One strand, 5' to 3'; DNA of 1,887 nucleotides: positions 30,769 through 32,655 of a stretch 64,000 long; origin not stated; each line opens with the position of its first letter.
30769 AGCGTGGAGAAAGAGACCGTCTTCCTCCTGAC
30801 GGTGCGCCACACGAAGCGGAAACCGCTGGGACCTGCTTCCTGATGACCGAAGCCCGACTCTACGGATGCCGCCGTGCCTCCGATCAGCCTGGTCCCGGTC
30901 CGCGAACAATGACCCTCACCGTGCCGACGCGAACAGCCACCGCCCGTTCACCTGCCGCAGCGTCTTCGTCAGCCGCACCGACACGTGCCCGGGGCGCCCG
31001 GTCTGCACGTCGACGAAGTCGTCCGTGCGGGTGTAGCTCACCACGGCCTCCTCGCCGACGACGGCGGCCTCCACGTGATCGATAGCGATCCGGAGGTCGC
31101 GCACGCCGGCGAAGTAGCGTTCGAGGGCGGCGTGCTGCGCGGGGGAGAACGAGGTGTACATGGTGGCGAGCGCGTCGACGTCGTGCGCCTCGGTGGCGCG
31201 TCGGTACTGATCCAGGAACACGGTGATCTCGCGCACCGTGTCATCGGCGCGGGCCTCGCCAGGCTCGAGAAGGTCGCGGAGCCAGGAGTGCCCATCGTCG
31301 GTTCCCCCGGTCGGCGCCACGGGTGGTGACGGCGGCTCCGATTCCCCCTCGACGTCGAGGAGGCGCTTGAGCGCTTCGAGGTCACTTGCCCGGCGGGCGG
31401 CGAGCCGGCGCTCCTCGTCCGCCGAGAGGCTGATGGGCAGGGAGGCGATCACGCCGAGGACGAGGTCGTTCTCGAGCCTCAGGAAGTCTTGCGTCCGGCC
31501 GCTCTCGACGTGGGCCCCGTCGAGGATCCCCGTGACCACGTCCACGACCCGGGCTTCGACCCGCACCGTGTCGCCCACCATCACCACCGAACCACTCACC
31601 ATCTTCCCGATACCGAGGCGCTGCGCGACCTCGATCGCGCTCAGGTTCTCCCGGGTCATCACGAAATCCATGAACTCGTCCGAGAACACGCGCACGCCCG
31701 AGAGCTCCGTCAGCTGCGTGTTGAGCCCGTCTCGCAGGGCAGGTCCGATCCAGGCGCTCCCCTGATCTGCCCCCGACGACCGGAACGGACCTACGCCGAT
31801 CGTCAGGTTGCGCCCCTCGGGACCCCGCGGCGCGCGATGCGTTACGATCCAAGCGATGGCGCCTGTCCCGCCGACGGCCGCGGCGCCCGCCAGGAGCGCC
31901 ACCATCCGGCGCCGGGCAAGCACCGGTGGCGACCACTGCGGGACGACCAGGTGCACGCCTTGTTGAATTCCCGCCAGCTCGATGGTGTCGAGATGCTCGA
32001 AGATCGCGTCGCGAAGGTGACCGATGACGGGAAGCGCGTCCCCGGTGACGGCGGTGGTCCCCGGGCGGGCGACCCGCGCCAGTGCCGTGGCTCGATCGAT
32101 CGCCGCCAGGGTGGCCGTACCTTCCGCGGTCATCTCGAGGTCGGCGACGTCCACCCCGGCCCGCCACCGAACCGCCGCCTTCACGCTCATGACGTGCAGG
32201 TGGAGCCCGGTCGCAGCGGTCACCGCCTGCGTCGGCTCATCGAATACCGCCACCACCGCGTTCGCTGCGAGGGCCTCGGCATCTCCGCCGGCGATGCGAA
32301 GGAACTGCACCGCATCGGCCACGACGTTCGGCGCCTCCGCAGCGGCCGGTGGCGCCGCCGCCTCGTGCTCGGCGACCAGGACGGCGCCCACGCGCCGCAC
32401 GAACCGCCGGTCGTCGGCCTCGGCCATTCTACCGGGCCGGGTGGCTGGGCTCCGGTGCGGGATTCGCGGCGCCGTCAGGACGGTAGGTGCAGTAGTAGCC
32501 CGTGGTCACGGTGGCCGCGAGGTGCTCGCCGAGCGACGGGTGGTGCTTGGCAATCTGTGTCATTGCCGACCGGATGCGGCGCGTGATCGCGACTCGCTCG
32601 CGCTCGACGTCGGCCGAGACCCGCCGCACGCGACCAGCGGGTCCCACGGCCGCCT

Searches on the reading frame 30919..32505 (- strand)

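Call 10: search_protein_families(library=pfam, proteins=[window:30919-32505:-], max_evalue=0.01)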
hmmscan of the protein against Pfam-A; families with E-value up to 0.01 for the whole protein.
window:30919-32505:- (529 aa): 1 family
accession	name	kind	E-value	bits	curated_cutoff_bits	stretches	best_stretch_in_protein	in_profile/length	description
PF14534.12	DUF4440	-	0.00059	20.7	25.2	0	458-524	41-106/107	Domain of unknown function (DUF4440)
